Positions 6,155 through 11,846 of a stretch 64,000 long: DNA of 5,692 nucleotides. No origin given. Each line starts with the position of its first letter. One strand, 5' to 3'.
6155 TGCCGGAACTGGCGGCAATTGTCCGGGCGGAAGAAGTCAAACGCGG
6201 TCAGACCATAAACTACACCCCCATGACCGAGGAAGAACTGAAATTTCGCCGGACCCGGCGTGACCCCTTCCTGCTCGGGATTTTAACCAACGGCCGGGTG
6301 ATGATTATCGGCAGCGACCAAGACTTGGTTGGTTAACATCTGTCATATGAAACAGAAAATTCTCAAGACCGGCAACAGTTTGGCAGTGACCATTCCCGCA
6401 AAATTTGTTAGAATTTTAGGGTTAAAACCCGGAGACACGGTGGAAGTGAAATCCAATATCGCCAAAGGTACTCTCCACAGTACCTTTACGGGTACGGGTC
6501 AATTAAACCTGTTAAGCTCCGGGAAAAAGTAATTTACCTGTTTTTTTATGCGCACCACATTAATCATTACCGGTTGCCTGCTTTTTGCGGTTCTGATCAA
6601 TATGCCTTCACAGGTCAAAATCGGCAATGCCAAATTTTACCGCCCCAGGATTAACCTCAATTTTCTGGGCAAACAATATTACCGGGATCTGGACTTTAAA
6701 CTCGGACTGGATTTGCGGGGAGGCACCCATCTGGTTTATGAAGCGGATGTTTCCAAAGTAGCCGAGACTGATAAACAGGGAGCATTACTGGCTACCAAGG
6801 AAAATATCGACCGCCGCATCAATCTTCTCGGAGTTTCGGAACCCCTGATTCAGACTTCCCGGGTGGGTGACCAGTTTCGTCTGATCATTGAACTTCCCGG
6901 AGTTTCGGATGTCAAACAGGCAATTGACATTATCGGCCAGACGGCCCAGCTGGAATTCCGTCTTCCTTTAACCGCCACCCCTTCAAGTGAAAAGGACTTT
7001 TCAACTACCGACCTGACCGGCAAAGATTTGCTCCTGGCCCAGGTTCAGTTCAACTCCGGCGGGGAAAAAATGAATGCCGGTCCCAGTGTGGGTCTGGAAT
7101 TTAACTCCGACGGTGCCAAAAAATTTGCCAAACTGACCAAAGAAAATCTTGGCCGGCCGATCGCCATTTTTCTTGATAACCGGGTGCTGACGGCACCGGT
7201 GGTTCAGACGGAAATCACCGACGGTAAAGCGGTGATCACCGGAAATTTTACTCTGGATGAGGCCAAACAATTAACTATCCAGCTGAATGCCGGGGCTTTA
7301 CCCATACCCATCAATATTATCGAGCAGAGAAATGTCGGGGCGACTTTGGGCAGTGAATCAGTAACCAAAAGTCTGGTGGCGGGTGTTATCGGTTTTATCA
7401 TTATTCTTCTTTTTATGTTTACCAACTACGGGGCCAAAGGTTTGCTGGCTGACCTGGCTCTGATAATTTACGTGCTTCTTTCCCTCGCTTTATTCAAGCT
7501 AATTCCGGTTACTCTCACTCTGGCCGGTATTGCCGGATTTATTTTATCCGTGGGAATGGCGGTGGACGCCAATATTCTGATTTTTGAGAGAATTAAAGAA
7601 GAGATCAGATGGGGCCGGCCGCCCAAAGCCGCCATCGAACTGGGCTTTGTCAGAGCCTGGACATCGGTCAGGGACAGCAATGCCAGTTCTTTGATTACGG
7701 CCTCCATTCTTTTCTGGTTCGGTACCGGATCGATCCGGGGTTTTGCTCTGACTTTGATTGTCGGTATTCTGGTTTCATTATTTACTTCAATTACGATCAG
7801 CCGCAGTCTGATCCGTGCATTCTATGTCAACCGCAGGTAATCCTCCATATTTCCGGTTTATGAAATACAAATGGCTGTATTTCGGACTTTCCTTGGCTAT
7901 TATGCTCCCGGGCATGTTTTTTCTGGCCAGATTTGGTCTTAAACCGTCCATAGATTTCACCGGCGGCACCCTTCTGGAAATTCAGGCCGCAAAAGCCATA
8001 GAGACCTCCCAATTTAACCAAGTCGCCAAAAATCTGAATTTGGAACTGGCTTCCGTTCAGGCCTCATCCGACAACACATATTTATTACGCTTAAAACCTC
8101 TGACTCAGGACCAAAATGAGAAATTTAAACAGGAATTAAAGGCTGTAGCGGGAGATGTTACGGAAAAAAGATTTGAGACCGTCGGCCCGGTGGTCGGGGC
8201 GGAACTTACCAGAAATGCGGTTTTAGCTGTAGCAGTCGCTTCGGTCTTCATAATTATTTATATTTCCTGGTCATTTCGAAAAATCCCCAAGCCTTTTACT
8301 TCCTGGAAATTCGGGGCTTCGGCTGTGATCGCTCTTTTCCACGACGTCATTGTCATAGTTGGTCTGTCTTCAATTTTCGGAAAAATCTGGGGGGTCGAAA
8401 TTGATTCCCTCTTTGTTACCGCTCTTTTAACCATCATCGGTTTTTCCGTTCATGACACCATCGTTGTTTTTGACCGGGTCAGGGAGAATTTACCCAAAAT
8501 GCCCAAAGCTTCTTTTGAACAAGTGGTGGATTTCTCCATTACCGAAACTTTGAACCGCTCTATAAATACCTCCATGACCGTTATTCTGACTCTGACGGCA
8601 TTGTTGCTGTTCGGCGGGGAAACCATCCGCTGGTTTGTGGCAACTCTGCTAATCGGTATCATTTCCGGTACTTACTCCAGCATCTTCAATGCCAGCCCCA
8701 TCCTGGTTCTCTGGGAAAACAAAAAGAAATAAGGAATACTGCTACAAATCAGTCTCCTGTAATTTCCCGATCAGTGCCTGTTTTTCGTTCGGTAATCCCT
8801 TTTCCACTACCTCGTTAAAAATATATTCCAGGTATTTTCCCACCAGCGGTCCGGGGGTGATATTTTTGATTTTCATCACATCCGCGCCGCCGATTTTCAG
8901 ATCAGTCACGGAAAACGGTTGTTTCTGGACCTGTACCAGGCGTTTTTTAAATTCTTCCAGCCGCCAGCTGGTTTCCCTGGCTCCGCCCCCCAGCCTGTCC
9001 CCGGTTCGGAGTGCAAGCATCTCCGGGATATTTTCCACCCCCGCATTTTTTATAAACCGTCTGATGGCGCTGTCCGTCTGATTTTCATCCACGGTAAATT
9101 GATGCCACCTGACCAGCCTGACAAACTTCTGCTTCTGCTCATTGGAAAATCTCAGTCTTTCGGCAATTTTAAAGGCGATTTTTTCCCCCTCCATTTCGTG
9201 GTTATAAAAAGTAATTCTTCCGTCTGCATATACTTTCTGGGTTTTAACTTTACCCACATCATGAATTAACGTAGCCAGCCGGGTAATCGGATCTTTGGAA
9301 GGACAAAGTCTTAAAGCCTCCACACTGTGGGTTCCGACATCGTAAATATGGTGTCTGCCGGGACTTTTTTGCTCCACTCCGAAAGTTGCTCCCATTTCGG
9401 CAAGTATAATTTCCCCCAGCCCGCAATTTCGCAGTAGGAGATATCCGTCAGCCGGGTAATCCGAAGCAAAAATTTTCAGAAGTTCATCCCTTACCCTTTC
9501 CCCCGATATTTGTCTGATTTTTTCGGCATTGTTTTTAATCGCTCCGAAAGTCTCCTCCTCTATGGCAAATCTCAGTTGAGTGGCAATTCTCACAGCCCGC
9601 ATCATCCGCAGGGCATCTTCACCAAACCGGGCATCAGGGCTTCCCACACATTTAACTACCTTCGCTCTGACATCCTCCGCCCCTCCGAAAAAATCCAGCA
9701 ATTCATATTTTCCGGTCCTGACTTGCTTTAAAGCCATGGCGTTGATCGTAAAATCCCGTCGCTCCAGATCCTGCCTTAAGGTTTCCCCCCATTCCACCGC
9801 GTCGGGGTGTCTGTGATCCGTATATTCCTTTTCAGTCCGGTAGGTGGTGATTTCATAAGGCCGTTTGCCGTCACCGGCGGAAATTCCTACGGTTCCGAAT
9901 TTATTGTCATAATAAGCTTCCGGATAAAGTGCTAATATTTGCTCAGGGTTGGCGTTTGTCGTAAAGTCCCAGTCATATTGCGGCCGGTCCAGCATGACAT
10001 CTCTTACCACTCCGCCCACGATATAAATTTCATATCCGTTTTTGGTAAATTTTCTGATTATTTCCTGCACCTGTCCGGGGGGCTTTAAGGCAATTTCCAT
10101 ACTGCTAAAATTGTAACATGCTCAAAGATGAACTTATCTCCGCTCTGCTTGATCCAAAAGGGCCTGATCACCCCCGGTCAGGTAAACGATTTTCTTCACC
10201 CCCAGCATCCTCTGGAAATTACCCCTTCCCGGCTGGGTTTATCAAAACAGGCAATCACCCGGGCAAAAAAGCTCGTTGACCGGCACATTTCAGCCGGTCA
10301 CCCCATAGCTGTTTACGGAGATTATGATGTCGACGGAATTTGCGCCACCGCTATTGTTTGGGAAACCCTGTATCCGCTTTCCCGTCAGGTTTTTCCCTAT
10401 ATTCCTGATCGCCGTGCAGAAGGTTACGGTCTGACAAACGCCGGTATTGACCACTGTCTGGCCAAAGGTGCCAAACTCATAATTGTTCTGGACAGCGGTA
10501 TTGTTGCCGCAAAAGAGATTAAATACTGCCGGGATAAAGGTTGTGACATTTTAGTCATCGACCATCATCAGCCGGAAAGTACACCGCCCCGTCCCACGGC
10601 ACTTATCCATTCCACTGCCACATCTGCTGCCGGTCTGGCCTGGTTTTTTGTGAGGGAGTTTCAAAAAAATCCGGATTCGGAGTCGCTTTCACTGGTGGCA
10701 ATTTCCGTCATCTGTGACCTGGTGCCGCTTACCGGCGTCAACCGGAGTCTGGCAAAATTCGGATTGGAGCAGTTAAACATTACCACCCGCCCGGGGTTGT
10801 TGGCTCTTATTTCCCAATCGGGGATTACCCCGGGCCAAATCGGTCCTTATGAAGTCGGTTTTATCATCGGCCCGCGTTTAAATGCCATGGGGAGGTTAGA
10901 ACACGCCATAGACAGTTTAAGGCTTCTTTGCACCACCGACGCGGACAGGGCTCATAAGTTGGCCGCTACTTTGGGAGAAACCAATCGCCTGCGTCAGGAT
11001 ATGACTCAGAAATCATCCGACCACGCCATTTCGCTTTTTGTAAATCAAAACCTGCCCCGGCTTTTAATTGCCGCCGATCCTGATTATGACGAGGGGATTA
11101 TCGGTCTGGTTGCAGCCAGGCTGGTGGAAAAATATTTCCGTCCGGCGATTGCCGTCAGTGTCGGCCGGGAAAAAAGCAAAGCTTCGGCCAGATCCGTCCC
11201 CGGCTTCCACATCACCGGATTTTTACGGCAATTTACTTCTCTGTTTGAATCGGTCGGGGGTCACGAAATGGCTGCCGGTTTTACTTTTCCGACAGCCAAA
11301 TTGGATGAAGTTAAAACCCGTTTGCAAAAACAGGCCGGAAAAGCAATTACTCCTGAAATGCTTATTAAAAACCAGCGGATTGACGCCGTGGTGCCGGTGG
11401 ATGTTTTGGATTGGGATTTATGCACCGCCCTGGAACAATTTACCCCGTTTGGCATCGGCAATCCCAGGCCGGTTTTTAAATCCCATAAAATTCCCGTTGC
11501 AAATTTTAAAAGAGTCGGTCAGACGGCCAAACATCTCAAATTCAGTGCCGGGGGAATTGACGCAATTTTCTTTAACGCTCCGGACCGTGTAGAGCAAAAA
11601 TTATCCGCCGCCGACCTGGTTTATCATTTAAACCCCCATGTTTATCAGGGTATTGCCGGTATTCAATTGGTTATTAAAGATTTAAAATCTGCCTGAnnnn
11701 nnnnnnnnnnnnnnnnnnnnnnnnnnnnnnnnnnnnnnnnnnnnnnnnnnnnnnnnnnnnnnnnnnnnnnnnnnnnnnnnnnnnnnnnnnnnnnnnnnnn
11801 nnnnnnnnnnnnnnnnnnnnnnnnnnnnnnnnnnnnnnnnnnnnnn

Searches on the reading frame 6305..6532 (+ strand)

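Call 23: search_protein_families(library=pfam, proteins=[window:6305-6532:+], max_evalue=0.001)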
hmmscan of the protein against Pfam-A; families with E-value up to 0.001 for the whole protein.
window:6305-6532:+ (75 aa): 1 family
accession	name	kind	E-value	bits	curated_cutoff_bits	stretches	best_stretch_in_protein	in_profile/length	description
PF04014.23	MazE_antitoxin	-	5.2e-11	42.8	24.7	1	19-50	1-32/48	Antidote-toxin recognition MazE, bacterial antitoxin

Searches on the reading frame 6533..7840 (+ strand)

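Call 23: search_protein_families(library=pfam, proteins=[window:6533-7840:+], max_evalue=0.001)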
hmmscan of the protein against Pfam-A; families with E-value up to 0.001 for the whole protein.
window:6533-7840:+ (435 aa): 6 families
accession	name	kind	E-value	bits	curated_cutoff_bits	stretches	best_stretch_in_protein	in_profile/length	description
PF22599.2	SecDF_P1_head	-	2.9e-30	104.9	27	1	159-258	19-114/114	SecDF, P1 head subdomain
PF21760.3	SecD_1st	-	4.2e-18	65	27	1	88-144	4-57/60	Protein translocase subunit SecDF, P1 domain, N-terminal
PF02355.23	SecD_SecF_C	-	1.1e-14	54.7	20.5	1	261-429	14-185/189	Protein export membrane protein SecD/SecF, C-terminal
PF00873.25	ACR_tran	-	7.9e-06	24.3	28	1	275-423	331-482/1021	AcrB/AcrD/AcrF family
PF03176.21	MMPL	-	8.9e-06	25.3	20.5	1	273-423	141-295/333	MMPL family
PF07549.19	Sec_GG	-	9.5e-05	22.2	20.3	1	55-72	8-25/28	SecD/SecF GG Motif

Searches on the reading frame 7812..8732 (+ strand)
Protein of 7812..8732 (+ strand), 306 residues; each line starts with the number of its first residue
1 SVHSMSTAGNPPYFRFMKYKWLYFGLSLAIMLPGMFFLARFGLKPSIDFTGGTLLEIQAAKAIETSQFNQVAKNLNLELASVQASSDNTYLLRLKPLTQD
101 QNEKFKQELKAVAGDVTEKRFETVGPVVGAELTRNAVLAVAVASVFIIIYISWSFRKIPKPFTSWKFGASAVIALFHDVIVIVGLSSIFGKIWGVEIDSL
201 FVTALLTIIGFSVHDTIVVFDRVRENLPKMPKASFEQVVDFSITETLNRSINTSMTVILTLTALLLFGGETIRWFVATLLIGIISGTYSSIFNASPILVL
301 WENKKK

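Call 23: search_protein_families(library=pfam, proteins=[window:7812-8732:+], max_evalue=0.001)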
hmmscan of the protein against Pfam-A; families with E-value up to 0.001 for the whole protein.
window:7812-8732:+ (306 aa): 2 families
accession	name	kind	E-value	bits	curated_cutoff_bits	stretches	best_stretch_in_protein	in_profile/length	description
PF02355.23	SecD_SecF_C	-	3.8e-61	206.3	20.5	1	105-303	2-188/189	Protein export membrane protein SecD/SecF, C-terminal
PF07549.19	Sec_GG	-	6.6e-07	29.1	20.3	1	36-62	1-27/28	SecD/SecF GG Motif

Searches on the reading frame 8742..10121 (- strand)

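Call 23: search_protein_families(library=pfam, proteins=[window:8742-10121:-], max_evalue=0.001)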
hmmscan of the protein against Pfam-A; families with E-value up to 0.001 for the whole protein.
window:8742-10121:- (459 aa): 4 families
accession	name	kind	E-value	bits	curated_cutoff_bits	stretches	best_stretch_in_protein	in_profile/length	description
PF01743.26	PolyA_pol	-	7e-34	117.3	23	1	32-156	1-125/126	Poly A polymerase head domain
PF12627.12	PolyA_pol_RNAbd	-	2.5e-18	66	22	1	185-243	2-60/64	Probable RNA and SrmB- binding site of polymerase A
PF13735.12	tRNA_NucTran2_2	-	6.1e-11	42.9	27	1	322-451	30-146/149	tRNA nucleotidyltransferase domain 2 putative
PF01966.28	HD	-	5.8e-07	30.2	22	1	276-345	23-90/116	HD domain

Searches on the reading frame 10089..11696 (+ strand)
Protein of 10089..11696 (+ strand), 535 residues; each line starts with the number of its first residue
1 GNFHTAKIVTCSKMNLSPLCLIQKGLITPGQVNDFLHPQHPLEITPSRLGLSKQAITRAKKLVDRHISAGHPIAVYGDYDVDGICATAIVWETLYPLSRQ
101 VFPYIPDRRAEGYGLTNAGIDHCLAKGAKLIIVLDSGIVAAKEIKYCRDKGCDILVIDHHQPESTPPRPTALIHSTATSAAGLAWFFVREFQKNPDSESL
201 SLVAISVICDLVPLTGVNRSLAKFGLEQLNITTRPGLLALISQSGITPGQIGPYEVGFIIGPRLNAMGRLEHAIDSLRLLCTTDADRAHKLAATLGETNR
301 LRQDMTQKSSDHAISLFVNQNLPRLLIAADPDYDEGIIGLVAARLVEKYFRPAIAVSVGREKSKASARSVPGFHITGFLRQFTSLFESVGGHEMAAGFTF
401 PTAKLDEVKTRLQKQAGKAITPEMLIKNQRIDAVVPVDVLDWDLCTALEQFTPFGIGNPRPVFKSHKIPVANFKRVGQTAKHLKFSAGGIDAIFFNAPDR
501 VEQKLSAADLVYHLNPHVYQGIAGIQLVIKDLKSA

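Call 23: search_protein_families(library=pfam, proteins=[window:10089-11696:+], max_evalue=0.001)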
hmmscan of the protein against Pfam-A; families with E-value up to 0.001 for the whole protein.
window:10089-11696:+ (535 aa): 3 families
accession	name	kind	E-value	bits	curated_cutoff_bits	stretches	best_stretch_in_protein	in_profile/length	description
PF17768.7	RecJ_OB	-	1.7e-21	76.7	27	1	431-531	1-107/107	RecJ OB domain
PF01368.27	DHH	-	1.5e-19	70.9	28.1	1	73-205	2-123/125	DHH family, N-terminal domain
PF02272.25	DHHA1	-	1.2e-11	45.4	25.9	1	325-415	4-99/102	DHHA1 domain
